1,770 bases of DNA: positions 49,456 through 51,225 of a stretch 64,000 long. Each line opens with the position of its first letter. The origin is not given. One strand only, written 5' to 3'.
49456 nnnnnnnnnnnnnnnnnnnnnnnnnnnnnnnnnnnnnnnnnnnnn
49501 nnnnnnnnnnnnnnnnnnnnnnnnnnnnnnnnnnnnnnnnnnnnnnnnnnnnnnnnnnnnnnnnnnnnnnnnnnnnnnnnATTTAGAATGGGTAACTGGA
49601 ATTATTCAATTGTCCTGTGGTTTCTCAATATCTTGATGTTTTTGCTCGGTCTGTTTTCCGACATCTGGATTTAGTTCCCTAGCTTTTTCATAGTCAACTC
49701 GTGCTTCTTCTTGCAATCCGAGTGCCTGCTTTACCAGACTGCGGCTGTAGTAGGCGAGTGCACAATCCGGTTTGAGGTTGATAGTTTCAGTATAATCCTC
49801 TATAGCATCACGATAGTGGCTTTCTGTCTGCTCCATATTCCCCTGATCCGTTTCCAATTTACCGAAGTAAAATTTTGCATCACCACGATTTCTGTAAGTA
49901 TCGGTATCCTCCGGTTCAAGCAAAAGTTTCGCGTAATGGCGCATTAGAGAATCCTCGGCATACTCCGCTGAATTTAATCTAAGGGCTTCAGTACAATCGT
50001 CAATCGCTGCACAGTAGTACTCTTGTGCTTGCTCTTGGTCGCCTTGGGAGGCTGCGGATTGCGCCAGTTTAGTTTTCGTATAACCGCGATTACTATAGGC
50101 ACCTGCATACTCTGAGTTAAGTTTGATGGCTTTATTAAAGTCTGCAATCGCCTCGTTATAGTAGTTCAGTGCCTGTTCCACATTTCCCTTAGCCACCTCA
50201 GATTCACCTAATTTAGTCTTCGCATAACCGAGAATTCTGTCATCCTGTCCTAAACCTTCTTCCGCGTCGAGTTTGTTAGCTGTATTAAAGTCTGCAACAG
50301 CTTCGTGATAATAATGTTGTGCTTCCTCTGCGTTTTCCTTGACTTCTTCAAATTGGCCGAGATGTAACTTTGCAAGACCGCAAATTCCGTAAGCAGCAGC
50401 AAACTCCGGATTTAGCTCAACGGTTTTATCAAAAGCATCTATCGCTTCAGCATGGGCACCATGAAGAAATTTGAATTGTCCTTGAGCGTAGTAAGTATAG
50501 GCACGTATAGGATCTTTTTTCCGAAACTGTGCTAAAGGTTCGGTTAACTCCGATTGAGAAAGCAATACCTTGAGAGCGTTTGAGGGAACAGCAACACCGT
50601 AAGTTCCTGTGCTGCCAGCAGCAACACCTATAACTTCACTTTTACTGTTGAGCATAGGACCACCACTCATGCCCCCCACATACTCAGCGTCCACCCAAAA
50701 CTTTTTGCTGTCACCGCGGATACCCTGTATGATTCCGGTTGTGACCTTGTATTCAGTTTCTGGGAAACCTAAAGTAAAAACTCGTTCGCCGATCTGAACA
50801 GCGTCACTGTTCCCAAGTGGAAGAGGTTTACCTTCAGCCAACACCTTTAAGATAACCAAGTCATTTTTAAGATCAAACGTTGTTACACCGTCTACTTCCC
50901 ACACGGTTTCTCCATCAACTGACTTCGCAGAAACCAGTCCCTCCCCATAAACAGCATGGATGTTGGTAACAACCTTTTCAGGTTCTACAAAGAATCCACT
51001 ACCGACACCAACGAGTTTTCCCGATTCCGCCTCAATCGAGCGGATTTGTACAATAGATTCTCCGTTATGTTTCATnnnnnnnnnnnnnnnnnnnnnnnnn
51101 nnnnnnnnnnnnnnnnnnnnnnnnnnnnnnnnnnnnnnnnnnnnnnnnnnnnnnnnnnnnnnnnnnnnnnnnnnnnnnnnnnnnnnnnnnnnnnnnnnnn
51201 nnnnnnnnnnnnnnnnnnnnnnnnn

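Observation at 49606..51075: Third protease-TPR paralog inserted between ccsA/hemX-like gene and hemA inside the heme biosynthesis operon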

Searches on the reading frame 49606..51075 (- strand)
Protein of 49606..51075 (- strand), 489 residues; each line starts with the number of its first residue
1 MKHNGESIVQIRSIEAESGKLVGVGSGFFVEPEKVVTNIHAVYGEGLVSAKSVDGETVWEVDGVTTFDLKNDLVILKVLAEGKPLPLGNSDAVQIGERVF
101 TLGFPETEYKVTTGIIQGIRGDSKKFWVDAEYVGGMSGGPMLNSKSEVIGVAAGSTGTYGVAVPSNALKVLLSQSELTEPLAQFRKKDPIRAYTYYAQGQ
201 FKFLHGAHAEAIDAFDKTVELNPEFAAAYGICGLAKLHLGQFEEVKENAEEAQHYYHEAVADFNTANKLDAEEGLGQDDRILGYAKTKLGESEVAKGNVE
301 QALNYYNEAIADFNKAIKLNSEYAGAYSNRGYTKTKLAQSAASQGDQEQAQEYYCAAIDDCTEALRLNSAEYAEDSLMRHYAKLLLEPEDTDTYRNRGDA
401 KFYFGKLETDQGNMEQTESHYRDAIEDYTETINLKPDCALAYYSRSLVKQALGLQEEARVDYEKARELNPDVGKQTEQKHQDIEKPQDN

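Call 5: search_protein_families(library=pfam, proteins=[window:49606-51075:-], max_evalue=0.01)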
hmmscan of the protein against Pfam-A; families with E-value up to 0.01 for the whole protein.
window:49606-51075:- (489 aa): 16 families
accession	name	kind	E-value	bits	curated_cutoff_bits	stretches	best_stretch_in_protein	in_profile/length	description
PF13365.12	Trypsin_2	-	4.5e-19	70.1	27.6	1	25-151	1-144/144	Trypsin-like peptidase domain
PF00515.34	TPR_1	-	2.1e-14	53.1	27.8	2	192-225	1-34/34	Tetratricopeptide repeat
PF07719.23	TPR_2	-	4.1e-14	51.9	27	1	296-322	7-33/34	Tetratricopeptide repeat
PF13424.12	TPR_12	-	6.8e-13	49.1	30.1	2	296-359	9-73/77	Tetratricopeptide repeat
PF13414.12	TPR_11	-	2.3e-12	46.9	26.8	1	297-333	1-37/42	TPR repeat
PF13181.12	TPR_8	-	3.5e-12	45.9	25.7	1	295-322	6-33/34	Tetratricopeptide repeat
PF13432.12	TPR_16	-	5.6e-09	36.7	32.7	0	418-468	10-60/65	Tetratricopeptide repeat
PF13428.12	TPR_14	-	1.3e-07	32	23.5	0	288-322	6-40/44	Tetratricopeptide repeat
PF13431.12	TPR_17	-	8.1e-07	29.3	24.4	0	313-343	2-32/34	Tetratricopeptide repeat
PF04212.24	MIT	-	6.2e-06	26.7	30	0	295-320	16-40/66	MIT (microtubule interacting and transport) domain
PF00089.32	Trypsin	-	6.5e-05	23.3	20.6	1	26-166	28-214/220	Trypsin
PF13371.12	TPR_9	-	8.8e-05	22.9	35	0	417-471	7-61/73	Tetratricopeptide repeat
PF24575.1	TPR_Slam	-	0.00012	22.9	35.2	0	183-227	40-82/104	Surface lipoprotein assembly modifier, N-terminal TPR repeats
PF13174.12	TPR_6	-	0.00039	21.3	26.3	0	288-313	5-30/33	Tetratricopeptide repeat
PF14559.12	TPR_19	-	0.0029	18.3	25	0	205-246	4-45/68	Tetratricopeptide repeat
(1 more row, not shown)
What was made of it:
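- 49606..51075 (-): Leaderless protease-TPR gene, 489 aa. Pfam Trypsin_2 plus TPR (call 5).
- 49672..50535 (-): TPR solenoid, residues about 181-468. It has 14 helices (about 7 repeats) with an irregular insert near residues 368-389 (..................) that marks the heme-locus subfamily. Pfam TPR_1, TPR_2, TPR_11 and TPR_12 (call 5).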

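Call 10: find_encoding_contigs(protein=window:49606-51075:-, flank=10000, max_places=10)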
Protein window:49606-51075:- (489 aa): 5 contigs read that carry it; 3 places shown.
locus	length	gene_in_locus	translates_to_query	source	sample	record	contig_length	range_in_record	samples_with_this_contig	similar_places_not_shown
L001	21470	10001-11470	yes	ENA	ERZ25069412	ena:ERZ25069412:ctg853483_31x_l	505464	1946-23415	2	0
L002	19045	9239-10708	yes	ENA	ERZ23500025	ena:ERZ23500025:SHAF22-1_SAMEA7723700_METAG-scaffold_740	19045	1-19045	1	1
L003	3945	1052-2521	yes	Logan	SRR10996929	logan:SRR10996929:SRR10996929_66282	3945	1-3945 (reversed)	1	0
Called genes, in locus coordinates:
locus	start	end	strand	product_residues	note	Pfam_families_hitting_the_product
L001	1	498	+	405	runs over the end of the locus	PF01385:OrfB_IS605, PF07282:Cas12f1-like_TNB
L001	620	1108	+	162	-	-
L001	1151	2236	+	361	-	PF01408:GFO_IDH_MocA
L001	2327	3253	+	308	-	PF21347:DUF3108_like (weak)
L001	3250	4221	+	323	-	PF00490:ALAD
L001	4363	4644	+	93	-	PF00202:Aminotran_3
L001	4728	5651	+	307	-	PF00202:Aminotran_3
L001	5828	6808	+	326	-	PF00348:polyprenyl_synt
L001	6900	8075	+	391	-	PF13241:NAD_binding_7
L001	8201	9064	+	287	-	-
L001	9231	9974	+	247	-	PF01578:Cytochrom_C_asm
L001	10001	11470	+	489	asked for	PF13365:Trypsin_2, PF13424:TPR_12 (faint), PF13432:TPR_16 (faint), PF00515:TPR_1 (faint), PF04212:MIT (faint), PF07719:TPR_2 (faint), PF13181:TPR_8 (faint), PF13414:TPR_11 (weak), +2 more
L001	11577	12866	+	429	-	PF05201:GlutR_N, PF01488:Shikimate_DH, PF03807:F420_oxidored (weak), PF13241:NAD_binding_7 (faint), PF00745:GlutR_dimer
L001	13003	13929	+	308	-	PF01379:Porphobil_deam, PF03900:Porphobil_deamC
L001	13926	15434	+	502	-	PF00590:TP_methylase, PF02602:HEM4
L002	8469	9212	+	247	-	PF01578:Cytochrom_C_asm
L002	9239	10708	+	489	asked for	PF13365:Trypsin_2, PF13424:TPR_12 (faint), PF13432:TPR_16 (faint), PF00515:TPR_1 (faint), PF04212:MIT (faint), PF07719:TPR_2 (faint), PF13181:TPR_8 (faint), PF13414:TPR_11 (weak), +2 more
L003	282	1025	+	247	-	PF01578:Cytochrom_C_asm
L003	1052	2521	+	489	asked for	PF13365:Trypsin_2, PF13424:TPR_12 (faint), PF13432:TPR_16 (faint), PF00515:TPR_1 (faint), PF04212:MIT (faint), PF07719:TPR_2 (faint), PF13181:TPR_8 (faint), PF13414:TPR_11 (weak), +2 more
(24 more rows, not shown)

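Call 11: find_homologous_proteins(query=window:49606-51075:-)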
Query window:49606-51075:- (489 aa): 965 proteins with E <= 0.001 among 8000 candidates; the best 120 are listed.
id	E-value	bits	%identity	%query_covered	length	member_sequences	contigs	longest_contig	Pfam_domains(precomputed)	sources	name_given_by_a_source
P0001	0.0e+0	1090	100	100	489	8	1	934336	PF13431.13,PF13365.13,PF13414.13,PF00515.35,PF04212.25,PF13424.13,PF13432.13,PF13428.13,PF13181.13,PF07719.24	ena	-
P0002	1.1e-272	923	89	97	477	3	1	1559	PF13431.13,PF13365.13,PF13414.13,PF00515.35,PF13424.13,PF13432.13,PF13428.13,PF13181.13,PF07719.24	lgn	-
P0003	8.6e-272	920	87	97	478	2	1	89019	PF13431.13,PF13365.13,PF13414.13,PF13428.13,PF13371.13,PF00515.35,PF04212.25,PF13424.13,PF13432.13,PF13181.13,PF07719.24,PF00089.33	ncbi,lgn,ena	-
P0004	1.2e-266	903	85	97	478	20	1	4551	PF13431.13,PF13365.13,PF13414.13,PF13428.13,PF13374.13,PF00515.35,PF04212.25,PF13424.13,PF13432.13,PF13181.13,PF07719.24,PF00089.33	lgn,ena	-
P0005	1.5e-264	896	87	97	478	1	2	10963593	PF13431.13,PF13365.13,PF13414.13,PF13371.13,PF00515.35,PF13424.13,PF13432.13,PF13428.13,PF13181.13,PF07719.24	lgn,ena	-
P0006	1.5e-263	893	85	97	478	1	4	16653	PF14559.13,PF13431.13,PF13365.13,PF13414.13,PF13371.13,PF00515.35,PF13424.13,PF13432.13,PF13428.13,PF13181.13,PF07719.24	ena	-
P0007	4.6e-231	786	75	97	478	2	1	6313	PF13431.13,PF13365.13,PF13414.13,PF13428.13,PF13371.13,PF17874.8,PF00515.35,PF13424.13,PF13432.13,PF13181.13,PF07719.24,PF13174.13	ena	-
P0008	5.3e-174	598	60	99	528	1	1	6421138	PF13431.13,PF13365.13,PF13414.13,PF13428.13,PF14559.13,PF10516.16,PF13371.13,PF17874.8,PF00515.35,PF04212.25,PF13424.13,PF13432.13,PF13181.13,PF07719.24,PF13174.13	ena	-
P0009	2.7e-169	582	58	99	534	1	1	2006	PF13431.13,PF13365.13,PF13414.13,PF13428.13,PF13374.13,PF13371.13,PF17874.8,PF00515.35,PF04212.25,PF13424.13,PF13432.13,PF13181.13,PF07719.24,PF13174.13,PF00089.33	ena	-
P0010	5.5e-168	578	43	91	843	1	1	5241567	PF13431.13,PF13365.13,PF13414.13,PF13428.13,PF13374.13,PF14559.13,PF13371.13,PF17874.8,PF00515.35,PF10459.16,PF13424.13,PF21033.5,PF13432.13,PF13181.13,PF01239.29,PF07719.24,PF13174.13,PF00089.33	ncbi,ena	-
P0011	1.1e-167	577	57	96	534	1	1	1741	PF13431.13,PF13365.13,PF13414.13,PF13428.13,PF14559.13,PF13371.13,PF17874.8,PF00515.35,PF13424.13,PF13432.13,PF13181.13,PF07719.24,PF13174.13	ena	-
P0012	4.0e-167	575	43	91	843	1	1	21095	PF13431.13,PF13365.13,PF13414.13,PF13428.13,PF13374.13,PF14559.13,PF13371.13,PF17874.8,PF00515.35,PF13424.13,PF13432.13,PF13181.13,PF01239.29,PF07719.24,PF13174.13,PF00089.33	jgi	-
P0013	7.6e-167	574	57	99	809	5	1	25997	PF13431.13,PF13365.13,PF13414.13,PF04542.21,PF13428.13,PF08281.19,PF13374.13,PF13371.13,PF00515.35,PF07638.18,PF13424.13,PF04545.23,PF13432.13,PF13181.13,PF07719.24,PF13174.13,PF00089.33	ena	-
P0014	2.2e-163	563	40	94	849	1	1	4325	PF13431.13,PF13365.13,PF13414.13,PF13428.13,PF13374.13,PF07721.21,PF14559.13,PF10516.16,PF13371.13,PF00515.35,PF04212.25,PF13424.13,PF21033.5,PF13432.13,PF13181.13,PF07719.24,PF13174.13,PF00089.33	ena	-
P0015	3.4e-163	562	57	96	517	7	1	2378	PF13431.13,PF13365.13,PF13414.13,PF13428.13,PF14559.13,PF13371.13,PF17874.8,PF00515.35,PF04212.25,PF13424.13,PF13432.13,PF13181.13,PF07719.24,PF13174.13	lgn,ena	-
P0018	1.4e-162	560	56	99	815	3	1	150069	PF13431.13,PF13365.13,PF13414.13,PF04542.21,PF13428.13,PF08281.19,PF13374.13,PF14559.13,PF13371.13,PF17874.8,PF00515.35,PF07638.18,PF13424.13,PF04545.23,PF13432.13,PF13181.13,PF07719.24,PF13174.13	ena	-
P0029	1.0e-158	548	57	96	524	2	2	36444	PF13431.13,PF13365.13,PF13414.13,PF13428.13,PF13374.13,PF14559.13,PF13371.13,PF17874.8,PF00515.35,PF04212.25,PF13424.13,PF13432.13,PF13181.13,PF07719.24,PF13174.13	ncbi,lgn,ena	-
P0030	3.0e-158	546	57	96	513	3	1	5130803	PF13431.13,PF13365.13,PF13414.13,PF13428.13,PF14559.13,PF10516.16,PF13371.13,PF17874.8,PF00515.35,PF13424.13,PF13432.13,PF13181.13,PF07719.24,PF13174.13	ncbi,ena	-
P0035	1.0e-152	528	54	99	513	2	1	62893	PF13431.13,PF13365.13,PF13414.13,PF04011.18,PF13428.13,PF13374.13,PF14559.13,PF10516.16,PF13371.13,PF17874.8,PF00515.35,PF13424.13,PF13432.13,PF13181.13,PF07719.24,PF13174.13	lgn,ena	-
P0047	7.4e-144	499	58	86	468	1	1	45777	PF14559.13,PF13431.13,PF13365.13,PF13414.13,PF13371.13,PF00515.35,PF13424.13,PF13432.13,PF13428.13,PF13181.13,PF07719.24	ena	-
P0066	1.1e-122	429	48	98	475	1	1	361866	PF13431.13,PF13365.13,PF13414.13,PF13428.13,PF14559.13,PF10516.16,PF13371.13,PF00515.35,PF13424.13,PF13432.13,PF13181.13,PF07719.24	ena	-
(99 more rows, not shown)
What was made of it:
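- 965 hits, those that carry a source name being labelled Candidatus Poribacteria (call 11).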

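Call 14: find_encoding_contigs(protein=P0008, flank=8000, max_places=3)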
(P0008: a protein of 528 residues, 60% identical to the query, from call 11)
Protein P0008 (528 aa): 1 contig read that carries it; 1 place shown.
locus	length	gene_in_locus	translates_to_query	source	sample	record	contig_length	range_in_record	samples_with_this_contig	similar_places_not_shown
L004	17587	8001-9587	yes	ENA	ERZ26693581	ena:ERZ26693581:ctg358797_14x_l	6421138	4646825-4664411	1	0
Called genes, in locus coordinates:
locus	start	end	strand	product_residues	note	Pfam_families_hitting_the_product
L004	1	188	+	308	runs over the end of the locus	PF21347:DUF3108_like (weak)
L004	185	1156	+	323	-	PF00490:ALAD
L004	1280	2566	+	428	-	PF00202:Aminotran_3, PF00155:Aminotran_1_2 (weak)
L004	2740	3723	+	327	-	PF00348:polyprenyl_synt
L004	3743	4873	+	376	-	PF12796:Ank_2, PF13637:Ank_4 (weak), PF13857:Ank_5 (weak), PF00023:Ank (weak)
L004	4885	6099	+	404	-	PF13241:NAD_binding_7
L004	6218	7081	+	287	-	-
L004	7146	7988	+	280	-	PF01578:Cytochrom_C_asm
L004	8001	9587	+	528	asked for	PF13365:Trypsin_2, PF13174:TPR_6 (faint), PF13424:TPR_12 (faint), PF13432:TPR_16 (faint), PF13371:TPR_9 (faint), PF00515:TPR_1 (faint), PF04212:MIT (faint), PF13414:TPR_11 (weak), +7 more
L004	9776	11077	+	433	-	PF05201:GlutR_N, PF01488:Shikimate_DH, PF03807:F420_oxidored (weak), PF13241:NAD_binding_7 (faint), PF00745:GlutR_dimer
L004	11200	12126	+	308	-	PF01379:Porphobil_deam, PF03900:Porphobil_deamC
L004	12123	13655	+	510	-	PF00590:TP_methylase, PF02602:HEM4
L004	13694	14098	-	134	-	-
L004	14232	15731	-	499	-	-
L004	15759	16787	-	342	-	PF02615:Ldh_2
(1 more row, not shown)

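Call 15: find_encoding_contigs(protein=P0030, flank=8000, max_places=3)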
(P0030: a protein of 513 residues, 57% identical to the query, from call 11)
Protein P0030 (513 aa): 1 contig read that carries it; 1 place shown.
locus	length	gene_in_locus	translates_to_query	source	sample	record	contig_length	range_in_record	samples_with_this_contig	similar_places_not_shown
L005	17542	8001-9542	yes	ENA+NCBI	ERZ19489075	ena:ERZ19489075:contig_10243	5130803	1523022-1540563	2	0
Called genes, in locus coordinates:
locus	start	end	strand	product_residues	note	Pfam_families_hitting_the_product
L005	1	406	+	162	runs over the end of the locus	-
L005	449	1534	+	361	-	PF01408:GFO_IDH_MocA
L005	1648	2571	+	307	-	PF21347:DUF3108_like (weak)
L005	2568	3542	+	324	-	PF00490:ALAD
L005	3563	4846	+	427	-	PF00202:Aminotran_3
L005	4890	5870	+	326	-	PF00348:polyprenyl_synt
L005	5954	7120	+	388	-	PF13241:NAD_binding_7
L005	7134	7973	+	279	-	PF01578:Cytochrom_C_asm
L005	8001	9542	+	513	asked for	PF13365:Trypsin_2, PF13424:TPR_12 (faint), PF13432:TPR_16 (faint), PF17874:TPR_MalT (faint), PF13371:TPR_9 (faint), PF00515:TPR_1 (faint), PF07719:TPR_2 (faint), PF13414:TPR_11, +6 more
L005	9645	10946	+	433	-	PF05201:GlutR_N, PF01488:Shikimate_DH, PF03807:F420_oxidored (weak), PF00745:GlutR_dimer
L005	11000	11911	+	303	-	PF01379:Porphobil_deam, PF03900:Porphobil_deamC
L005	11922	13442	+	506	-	PF00590:TP_methylase, PF02602:HEM4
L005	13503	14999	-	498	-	-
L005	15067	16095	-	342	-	PF02615:Ldh_2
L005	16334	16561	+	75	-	-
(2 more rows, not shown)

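Call 16: find_encoding_contigs(protein=P0003, flank=8000, max_places=3)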
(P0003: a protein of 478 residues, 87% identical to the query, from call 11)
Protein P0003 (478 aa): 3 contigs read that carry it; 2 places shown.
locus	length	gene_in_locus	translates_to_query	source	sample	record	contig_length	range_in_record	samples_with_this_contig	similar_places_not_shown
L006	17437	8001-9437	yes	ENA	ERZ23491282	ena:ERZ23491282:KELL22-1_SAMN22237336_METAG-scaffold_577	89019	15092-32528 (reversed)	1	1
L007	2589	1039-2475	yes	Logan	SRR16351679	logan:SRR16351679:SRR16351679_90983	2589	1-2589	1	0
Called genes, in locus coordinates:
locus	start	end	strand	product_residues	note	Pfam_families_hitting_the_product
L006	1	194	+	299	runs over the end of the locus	PF21347:DUF3108_like (weak)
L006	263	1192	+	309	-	PF21347:DUF3108_like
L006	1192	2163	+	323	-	PF00490:ALAD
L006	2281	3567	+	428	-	PF00202:Aminotran_3, PF00155:Aminotran_1_2 (faint)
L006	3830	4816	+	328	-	PF00348:polyprenyl_synt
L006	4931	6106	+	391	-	PF13241:NAD_binding_7, PF14824:Sirohm_synth_M (weak)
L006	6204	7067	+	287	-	-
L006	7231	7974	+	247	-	PF01578:Cytochrom_C_asm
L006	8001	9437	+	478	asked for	PF00089:Trypsin (faint), PF13365:Trypsin_2, PF00515:TPR_1 (faint), PF04212:MIT (faint), PF07719:TPR_2 (faint), PF13181:TPR_8 (faint), PF13414:TPR_11 (weak), PF13424:TPR_12 (weak), +4 more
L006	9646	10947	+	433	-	PF05201:GlutR_N, PF01488:Shikimate_DH, PF03807:F420_oxidored (weak), PF00745:GlutR_dimer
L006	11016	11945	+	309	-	PF01379:Porphobil_deam, PF03900:Porphobil_deamC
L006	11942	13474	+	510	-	PF00590:TP_methylase, PF02602:HEM4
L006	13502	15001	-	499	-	-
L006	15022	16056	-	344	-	PF02615:Ldh_2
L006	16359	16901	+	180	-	-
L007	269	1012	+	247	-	PF01578:Cytochrom_C_asm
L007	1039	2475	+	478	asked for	PF00089:Trypsin (faint), PF13365:Trypsin_2, PF00515:TPR_1 (faint), PF04212:MIT (faint), PF07719:TPR_2 (faint), PF13181:TPR_8 (faint), PF13414:TPR_11 (weak), PF13424:TPR_12 (weak), +4 more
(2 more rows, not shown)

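Call 25: find_encoding_contigs(protein=P0018, flank=6000, max_places=2)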
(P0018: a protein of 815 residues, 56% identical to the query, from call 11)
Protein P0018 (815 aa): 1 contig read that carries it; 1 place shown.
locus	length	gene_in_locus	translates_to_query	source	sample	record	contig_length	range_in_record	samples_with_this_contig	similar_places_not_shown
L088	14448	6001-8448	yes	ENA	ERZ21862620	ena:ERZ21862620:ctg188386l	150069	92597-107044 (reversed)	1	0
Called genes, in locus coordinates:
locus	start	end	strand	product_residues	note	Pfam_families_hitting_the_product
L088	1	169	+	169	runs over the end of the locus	PF02577:BFN_dom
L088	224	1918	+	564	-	PF07969:Amidohydro_3, PF01979:Amidohydro_1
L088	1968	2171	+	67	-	-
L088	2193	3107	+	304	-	PF03602:Cons_hypoth95 (faint), PF01555:N6_N4_Mtase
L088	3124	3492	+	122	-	PF00145:DNA_methylase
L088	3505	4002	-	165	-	PF13358:DDE_3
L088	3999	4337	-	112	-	PF01710:HTH_Tnp_IS630, PF13518:HTH_28 (weak)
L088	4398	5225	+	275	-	PF00145:DNA_methylase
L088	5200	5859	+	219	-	PF27258:NspV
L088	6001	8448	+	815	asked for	PF04542:Sigma70_r2, PF07638:Sigma70_ECF (weak), PF13174:TPR_6 (faint), PF08281:Sigma70_r4_2, PF04545:Sigma70_r4, PF13365:Trypsin_2, PF13414:TPR_11 (weak), PF13424:TPR_12 (weak), +10 more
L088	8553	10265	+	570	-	-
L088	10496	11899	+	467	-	PF03062:MBOAT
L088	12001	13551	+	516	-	PF16822:ALGX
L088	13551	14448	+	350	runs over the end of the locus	PF16822:ALGX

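Call 26: find_encoding_contigs(protein=P0066, flank=6000, max_places=2)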
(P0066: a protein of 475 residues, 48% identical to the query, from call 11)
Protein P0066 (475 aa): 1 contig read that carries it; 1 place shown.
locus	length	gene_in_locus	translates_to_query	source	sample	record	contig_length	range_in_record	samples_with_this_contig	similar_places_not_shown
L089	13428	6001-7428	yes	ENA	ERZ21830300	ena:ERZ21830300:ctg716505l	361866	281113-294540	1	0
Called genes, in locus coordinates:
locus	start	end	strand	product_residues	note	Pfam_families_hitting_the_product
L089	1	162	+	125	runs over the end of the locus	PF21347:DUF3108_like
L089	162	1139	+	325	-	PF00490:ALAD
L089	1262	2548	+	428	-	PF00202:Aminotran_3, PF00155:Aminotran_1_2 (weak)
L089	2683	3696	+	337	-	PF00348:polyprenyl_synt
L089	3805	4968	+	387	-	PF13241:NAD_binding_7, PF14824:Sirohm_synth_M (weak)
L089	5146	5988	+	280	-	PF01578:Cytochrom_C_asm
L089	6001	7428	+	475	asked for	PF13365:Trypsin_2, PF13432:TPR_16 (faint), PF07719:TPR_2 (faint), PF13181:TPR_8 (faint), PF13371:TPR_9 (faint), PF13424:TPR_12 (faint), PF13414:TPR_11 (weak), PF00515:TPR_1, +4 more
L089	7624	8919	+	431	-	PF05201:GlutR_N, PF01488:Shikimate_DH, PF13241:NAD_binding_7 (faint), PF03807:F420_oxidored (weak), PF00745:GlutR_dimer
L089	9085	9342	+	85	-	PF01379:Porphobil_deam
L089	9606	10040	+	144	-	PF01379:Porphobil_deam, PF03900:Porphobil_deamC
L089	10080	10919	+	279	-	PF00590:TP_methylase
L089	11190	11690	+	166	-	PF02602:HEM4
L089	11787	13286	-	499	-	-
